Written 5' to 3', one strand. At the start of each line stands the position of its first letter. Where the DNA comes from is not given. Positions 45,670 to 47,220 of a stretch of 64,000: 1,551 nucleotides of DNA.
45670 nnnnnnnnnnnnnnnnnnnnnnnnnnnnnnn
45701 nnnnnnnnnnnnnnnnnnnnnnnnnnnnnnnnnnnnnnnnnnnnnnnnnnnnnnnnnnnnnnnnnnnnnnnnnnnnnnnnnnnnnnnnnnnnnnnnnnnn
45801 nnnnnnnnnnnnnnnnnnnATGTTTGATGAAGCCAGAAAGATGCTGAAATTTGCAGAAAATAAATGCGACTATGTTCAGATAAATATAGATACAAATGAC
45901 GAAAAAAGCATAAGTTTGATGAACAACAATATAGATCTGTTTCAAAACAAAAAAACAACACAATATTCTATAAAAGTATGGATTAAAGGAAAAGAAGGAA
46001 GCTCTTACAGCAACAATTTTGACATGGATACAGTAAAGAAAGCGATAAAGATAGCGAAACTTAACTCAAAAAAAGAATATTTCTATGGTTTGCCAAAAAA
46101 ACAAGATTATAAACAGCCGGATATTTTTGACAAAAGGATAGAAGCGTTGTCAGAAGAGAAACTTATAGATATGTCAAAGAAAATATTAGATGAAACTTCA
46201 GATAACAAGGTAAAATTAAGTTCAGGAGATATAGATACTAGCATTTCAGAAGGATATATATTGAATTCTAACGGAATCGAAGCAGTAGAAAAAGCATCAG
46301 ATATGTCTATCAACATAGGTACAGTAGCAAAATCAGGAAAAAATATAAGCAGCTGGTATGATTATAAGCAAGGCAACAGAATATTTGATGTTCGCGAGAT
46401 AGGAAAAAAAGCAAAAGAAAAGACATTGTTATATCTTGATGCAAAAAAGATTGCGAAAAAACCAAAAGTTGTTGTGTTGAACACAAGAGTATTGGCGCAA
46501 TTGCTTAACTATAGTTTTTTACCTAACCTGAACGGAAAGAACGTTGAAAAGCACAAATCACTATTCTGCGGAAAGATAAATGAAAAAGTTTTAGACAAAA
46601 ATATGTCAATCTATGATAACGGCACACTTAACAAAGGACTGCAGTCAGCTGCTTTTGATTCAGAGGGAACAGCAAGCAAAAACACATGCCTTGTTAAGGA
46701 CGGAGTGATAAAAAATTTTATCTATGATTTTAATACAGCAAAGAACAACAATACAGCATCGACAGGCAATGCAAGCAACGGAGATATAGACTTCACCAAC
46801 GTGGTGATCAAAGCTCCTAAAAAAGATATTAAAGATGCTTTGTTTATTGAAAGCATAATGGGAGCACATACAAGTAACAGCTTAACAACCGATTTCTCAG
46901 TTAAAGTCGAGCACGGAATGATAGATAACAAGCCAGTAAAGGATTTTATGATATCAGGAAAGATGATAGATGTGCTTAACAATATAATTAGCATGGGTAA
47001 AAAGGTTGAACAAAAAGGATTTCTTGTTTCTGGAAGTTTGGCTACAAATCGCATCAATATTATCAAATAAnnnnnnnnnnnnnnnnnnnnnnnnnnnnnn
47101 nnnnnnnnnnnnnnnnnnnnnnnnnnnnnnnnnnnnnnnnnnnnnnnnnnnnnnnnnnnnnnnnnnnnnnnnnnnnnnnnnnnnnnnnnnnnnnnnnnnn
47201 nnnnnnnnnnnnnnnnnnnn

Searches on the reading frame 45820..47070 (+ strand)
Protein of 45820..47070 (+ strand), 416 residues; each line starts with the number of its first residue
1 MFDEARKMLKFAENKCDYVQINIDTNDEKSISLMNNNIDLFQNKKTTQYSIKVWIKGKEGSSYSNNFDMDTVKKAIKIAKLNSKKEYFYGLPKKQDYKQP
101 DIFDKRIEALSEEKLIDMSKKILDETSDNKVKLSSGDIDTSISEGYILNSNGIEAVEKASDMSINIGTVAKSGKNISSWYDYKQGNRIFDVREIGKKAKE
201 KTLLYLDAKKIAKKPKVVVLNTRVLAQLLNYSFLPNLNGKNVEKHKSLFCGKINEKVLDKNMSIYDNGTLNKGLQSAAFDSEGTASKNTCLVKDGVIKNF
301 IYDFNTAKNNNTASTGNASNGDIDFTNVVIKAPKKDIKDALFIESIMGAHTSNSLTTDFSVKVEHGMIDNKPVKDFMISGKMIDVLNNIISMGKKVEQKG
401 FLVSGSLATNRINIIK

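Call 62: search_protein_families(library=pfam, proteins=[window:45820-47070:+], max_evalue=0.00001)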
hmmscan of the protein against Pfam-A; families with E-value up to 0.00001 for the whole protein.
window:45820-47070:+ (416 aa): 3 families
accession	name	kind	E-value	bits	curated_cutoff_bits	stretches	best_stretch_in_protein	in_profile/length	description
PF19289.4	PmbA_TldD_3rd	-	1.3e-45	155.7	22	1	218-414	6-218/220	PmbA/TldA metallopeptidase C-terminal domain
PF19290.4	PmbA_TldD_2nd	-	1e-07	32.8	20.9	1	107-203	3-106/109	PmbA/TldA metallopeptidase central domain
PF01523.21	PmbA_TldD_1st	-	7.5e-07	29.6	20.9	1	27-79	9-61/65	PmbA/TldA metallopeptidase domain 1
